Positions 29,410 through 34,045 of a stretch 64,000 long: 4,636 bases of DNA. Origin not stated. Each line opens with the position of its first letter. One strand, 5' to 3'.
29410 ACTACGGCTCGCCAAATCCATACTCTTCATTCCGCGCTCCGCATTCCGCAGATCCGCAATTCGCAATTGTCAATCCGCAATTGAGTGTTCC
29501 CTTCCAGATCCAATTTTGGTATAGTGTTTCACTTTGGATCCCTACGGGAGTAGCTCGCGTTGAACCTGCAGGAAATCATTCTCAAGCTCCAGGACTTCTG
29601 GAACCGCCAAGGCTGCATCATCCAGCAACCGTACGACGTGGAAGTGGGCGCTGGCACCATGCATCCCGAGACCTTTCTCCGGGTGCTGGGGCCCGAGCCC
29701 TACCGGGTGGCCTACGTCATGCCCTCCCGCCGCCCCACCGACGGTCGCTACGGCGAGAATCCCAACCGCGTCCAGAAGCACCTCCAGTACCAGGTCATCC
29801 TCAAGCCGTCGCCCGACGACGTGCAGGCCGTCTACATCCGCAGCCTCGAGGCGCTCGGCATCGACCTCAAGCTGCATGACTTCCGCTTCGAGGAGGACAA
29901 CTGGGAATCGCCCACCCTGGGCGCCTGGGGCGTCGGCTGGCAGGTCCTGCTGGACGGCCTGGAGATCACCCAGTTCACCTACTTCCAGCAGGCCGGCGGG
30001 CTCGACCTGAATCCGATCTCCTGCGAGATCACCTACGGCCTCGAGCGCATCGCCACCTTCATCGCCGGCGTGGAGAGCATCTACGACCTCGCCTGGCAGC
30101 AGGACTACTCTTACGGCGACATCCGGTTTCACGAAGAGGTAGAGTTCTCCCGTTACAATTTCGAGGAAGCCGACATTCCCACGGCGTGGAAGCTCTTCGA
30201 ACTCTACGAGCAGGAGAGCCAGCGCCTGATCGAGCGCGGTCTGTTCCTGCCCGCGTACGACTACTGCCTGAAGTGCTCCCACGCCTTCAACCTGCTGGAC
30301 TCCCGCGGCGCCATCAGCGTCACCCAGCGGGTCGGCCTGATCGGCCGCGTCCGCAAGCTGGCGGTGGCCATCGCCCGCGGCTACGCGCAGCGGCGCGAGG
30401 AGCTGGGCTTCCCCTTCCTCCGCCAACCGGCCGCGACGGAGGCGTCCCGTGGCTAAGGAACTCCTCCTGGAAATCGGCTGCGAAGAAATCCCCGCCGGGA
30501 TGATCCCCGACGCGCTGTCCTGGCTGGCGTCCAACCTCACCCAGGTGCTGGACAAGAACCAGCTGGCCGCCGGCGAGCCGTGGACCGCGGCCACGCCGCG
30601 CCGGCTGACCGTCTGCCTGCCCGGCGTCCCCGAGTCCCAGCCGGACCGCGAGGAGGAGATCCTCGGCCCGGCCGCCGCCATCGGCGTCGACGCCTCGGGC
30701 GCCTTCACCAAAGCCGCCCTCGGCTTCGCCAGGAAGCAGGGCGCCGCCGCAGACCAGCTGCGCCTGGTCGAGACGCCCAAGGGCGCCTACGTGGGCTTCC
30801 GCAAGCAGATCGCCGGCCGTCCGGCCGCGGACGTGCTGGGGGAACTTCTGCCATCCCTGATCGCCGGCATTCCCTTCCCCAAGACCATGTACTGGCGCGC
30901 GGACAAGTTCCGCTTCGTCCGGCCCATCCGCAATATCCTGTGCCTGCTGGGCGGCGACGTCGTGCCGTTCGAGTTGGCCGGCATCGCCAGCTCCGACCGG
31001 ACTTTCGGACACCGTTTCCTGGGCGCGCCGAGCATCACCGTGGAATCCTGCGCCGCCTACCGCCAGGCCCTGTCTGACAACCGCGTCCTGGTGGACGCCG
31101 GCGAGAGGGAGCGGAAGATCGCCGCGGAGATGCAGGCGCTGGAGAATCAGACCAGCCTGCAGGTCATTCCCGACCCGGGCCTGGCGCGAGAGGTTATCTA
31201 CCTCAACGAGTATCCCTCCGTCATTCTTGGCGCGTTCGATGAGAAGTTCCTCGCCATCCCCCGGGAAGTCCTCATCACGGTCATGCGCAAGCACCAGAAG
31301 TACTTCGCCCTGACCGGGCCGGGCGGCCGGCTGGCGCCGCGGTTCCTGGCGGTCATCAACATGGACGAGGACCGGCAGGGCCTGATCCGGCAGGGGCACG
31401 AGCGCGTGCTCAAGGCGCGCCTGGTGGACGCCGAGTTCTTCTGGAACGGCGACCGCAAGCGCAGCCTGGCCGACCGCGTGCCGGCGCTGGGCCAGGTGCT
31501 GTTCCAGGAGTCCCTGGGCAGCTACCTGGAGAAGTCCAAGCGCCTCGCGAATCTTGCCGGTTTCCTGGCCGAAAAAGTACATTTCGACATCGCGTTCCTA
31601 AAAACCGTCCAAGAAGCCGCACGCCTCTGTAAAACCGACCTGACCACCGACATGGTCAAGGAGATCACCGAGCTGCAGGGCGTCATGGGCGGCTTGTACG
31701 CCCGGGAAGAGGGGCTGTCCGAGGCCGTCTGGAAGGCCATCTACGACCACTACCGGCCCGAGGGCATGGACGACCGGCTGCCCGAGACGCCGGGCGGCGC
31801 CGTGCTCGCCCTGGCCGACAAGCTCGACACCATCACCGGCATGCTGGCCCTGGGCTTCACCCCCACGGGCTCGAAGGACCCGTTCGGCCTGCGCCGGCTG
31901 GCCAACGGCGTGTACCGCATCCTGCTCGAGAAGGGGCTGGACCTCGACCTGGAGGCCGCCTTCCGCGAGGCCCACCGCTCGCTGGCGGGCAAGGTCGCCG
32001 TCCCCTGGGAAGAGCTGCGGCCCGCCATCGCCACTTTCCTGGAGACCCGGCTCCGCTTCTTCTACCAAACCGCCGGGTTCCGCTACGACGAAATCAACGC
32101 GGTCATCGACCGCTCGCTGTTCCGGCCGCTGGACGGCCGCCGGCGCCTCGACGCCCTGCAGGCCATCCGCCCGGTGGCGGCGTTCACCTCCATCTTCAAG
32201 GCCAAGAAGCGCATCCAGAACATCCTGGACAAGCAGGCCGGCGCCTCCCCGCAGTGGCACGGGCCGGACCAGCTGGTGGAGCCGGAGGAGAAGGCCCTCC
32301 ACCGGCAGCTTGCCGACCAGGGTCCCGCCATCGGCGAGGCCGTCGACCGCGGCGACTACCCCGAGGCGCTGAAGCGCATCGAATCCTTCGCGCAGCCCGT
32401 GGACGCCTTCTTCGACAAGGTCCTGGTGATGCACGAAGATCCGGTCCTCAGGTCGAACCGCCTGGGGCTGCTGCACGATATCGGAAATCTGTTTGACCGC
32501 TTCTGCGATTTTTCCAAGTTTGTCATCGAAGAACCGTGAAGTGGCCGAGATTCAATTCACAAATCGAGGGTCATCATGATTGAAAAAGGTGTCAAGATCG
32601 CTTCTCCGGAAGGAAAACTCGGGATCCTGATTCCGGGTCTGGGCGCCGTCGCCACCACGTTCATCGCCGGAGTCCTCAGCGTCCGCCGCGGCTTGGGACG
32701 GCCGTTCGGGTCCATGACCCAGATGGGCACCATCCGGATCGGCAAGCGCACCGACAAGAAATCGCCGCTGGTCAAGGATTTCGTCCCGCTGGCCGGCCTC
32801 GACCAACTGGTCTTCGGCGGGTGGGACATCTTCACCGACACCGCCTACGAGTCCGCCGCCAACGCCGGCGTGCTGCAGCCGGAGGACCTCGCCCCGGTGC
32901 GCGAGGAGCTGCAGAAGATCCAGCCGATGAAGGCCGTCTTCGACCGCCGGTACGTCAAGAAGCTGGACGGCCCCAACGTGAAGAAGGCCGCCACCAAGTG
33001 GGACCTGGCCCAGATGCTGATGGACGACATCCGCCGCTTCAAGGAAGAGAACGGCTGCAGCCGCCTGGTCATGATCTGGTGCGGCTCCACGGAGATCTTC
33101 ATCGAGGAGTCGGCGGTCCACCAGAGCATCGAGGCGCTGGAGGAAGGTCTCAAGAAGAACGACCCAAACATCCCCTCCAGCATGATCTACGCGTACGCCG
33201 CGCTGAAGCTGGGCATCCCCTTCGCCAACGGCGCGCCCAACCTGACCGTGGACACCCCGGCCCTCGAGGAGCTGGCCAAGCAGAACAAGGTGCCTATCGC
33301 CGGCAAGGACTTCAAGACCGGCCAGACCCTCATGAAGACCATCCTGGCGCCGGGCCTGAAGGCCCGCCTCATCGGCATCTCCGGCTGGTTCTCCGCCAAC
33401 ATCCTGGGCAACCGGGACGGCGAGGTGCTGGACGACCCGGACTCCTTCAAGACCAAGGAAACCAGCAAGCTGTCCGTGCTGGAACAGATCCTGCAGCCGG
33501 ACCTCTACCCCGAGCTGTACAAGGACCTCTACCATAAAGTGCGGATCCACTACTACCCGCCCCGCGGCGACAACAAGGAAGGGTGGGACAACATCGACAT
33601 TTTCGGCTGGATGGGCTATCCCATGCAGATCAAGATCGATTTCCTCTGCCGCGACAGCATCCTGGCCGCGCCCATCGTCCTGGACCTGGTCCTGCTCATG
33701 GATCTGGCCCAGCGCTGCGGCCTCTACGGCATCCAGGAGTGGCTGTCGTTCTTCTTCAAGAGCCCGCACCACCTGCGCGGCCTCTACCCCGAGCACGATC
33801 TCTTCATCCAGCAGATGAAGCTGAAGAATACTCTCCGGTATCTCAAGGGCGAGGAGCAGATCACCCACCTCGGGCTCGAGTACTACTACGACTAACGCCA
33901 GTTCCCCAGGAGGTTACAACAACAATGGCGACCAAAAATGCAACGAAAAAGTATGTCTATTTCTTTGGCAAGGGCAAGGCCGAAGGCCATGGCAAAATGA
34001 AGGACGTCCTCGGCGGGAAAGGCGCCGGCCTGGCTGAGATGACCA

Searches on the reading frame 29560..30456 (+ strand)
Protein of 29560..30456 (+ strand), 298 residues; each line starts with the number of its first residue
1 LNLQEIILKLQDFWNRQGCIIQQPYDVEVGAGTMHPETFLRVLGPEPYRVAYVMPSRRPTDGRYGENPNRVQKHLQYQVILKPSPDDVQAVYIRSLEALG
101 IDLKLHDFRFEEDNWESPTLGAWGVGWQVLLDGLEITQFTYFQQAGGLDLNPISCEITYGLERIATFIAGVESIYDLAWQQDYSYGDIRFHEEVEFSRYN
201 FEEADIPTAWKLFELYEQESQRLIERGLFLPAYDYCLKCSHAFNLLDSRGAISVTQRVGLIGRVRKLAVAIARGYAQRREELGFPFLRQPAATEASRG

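Call 70: list_cluster_members(proteins=[P0001, P0154, window:29560-30453:+, window:23883-24752:+, window:28694-29182:-])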
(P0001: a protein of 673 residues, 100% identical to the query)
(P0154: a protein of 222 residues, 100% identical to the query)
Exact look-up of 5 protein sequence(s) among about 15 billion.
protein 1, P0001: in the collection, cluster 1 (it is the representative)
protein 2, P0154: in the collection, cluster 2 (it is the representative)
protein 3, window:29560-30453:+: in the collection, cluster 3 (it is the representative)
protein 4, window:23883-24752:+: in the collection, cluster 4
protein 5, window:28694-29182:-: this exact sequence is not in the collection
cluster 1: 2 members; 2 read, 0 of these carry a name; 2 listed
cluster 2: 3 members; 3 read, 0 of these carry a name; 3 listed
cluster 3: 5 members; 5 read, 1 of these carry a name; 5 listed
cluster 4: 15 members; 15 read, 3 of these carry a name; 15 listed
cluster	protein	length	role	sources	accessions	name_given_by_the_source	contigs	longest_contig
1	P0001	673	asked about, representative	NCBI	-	-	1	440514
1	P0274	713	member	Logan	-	-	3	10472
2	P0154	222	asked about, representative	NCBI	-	-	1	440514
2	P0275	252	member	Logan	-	-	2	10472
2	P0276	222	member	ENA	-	-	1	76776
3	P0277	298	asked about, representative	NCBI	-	-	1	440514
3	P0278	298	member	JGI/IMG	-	glycyl-tRNA synthetase alpha chain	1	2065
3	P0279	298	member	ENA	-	-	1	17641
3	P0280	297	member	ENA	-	-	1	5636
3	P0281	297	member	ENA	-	-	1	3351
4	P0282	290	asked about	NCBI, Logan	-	-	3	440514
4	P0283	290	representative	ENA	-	-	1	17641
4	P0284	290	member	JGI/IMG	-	5'-methylthioadenosine phosphorylase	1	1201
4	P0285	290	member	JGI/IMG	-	5'-methylthioadenosine phosphorylase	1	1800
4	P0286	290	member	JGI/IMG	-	5'-methylthioadenosine phosphorylase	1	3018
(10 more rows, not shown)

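Call 86: find_encoding_contigs(protein=window:29560-30456:+, flank=3000, max_places=4)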
Protein window:29560-30456:+ (298 aa): no gene with exactly this product is on record in the collection.

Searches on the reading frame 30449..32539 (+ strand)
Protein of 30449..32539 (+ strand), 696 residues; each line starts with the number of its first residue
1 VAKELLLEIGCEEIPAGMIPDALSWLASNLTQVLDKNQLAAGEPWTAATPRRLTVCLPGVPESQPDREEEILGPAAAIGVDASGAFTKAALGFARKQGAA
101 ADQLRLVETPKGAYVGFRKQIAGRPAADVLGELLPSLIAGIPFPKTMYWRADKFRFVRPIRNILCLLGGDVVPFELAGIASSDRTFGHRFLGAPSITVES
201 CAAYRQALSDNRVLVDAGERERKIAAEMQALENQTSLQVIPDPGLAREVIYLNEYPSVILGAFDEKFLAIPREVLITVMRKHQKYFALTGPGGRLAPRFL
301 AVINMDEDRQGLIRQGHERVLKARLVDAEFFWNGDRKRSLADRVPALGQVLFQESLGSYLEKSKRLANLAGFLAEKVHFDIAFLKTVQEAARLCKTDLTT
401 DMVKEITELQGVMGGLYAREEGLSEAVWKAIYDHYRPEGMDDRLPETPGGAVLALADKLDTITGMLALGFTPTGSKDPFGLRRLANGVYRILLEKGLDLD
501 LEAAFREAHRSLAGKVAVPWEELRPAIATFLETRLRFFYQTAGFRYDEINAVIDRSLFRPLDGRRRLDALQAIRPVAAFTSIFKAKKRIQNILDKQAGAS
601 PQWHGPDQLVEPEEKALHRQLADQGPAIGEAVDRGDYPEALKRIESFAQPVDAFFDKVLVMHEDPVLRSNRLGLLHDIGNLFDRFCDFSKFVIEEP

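Call 6: search_protein_families(library=pfam, proteins=[window:30449-32539:+], max_evalue=0.01)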
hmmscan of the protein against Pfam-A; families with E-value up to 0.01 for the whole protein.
window:30449-32539:+ (696 aa): 2 families
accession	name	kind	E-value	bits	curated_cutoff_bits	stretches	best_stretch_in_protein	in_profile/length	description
PF02092.22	tRNA_synt_2f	-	7.6e-192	639.4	29.2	1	5-553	1-535/536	Glycyl-tRNA synthetase beta subunit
PF05746.21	DALR_1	-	1.7e-09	38.2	22.3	1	585-680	4-100/117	DALR anticodon binding domain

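Call 7: search_protein_families(library=ncbifam, proteins=[window:30449-32539:+], max_evalue=0.01)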
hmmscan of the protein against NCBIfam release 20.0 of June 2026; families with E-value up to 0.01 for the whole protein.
window:30449-32539:+ (696 aa): 2 families
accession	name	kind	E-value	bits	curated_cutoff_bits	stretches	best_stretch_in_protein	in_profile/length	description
TIGR00211.2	glyS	equivalog_domain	1.1e-228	761.1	300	1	4-690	1-683/684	glycine--tRNA ligase subunit beta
NF011499.0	PRK14908.1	equivalog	3.8e-164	548.6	1244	1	3-690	312-995/998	glycine--tRNA ligase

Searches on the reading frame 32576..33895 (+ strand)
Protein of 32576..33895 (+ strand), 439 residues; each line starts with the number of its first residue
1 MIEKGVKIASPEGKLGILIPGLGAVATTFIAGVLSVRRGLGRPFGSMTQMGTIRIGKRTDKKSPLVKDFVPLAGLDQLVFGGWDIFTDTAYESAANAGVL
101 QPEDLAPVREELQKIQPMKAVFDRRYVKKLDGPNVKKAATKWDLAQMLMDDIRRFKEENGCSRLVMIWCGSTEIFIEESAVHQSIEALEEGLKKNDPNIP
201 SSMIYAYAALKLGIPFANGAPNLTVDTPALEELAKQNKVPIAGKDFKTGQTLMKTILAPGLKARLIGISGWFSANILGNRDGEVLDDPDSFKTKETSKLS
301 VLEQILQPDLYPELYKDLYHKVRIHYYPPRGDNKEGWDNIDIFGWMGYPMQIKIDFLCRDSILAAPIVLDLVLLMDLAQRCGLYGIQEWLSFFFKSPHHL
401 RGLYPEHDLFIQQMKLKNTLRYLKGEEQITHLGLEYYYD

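Call 95: search_protein_families(library=pfam, proteins=[window:32576-33895:+], max_evalue=0.001)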
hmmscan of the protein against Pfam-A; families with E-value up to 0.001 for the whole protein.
window:32576-33895:+ (439 aa): 2 families
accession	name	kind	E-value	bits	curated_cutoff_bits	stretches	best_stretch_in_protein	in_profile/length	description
PF07994.18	NAD_binding_5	-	4.2e-99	332.5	25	1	15-421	1-321/321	Myo-inositol-1-phosphate synthase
PF01658.22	Inos-1-P_synth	-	1e-31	109.7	27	1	249-361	1-107/107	Myo-inositol-1-phosphate synthase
